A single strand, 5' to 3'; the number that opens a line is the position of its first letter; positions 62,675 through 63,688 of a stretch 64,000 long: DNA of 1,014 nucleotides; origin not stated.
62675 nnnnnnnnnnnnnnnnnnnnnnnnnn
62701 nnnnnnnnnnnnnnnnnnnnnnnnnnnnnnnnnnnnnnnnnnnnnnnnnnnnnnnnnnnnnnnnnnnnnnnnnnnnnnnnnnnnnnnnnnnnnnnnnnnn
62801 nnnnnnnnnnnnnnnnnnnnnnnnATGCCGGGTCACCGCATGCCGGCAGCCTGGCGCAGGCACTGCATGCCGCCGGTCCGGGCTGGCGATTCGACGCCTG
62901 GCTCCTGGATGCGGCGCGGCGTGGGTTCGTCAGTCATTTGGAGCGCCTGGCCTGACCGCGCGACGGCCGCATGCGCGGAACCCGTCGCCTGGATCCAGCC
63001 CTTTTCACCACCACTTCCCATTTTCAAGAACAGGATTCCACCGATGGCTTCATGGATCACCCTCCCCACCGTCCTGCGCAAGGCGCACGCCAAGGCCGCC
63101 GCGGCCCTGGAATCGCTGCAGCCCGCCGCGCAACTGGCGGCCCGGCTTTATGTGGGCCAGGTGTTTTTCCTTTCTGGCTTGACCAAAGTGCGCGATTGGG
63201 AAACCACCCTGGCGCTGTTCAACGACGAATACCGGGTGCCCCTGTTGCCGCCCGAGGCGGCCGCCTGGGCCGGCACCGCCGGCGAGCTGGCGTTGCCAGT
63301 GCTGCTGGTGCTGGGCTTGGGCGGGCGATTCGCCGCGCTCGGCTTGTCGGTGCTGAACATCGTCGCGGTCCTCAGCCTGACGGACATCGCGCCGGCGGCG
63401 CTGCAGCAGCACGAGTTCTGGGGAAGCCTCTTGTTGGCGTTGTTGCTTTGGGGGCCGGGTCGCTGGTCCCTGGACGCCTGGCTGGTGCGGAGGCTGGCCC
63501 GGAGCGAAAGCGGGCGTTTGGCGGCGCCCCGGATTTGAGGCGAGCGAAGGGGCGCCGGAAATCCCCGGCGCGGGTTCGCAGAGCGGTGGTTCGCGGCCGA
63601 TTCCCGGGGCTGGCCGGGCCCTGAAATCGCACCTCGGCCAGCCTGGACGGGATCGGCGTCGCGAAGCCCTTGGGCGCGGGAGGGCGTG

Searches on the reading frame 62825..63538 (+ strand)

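Call 48: search_protein_families(library=pfam, proteins=[window:62825-63538:+], max_evalue=0.001)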
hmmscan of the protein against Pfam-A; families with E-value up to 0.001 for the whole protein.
window:62825-63538:+ (237 aa): 2 families
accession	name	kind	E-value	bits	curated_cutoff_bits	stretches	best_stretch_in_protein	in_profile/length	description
PF07681.17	DoxX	-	1.1e-16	61.7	23.6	1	103-184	2-82/85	DoxX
PF07291.16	MauE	-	7.1e-05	23.6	27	1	103-179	5-81/128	Methylamine utilisation protein MauE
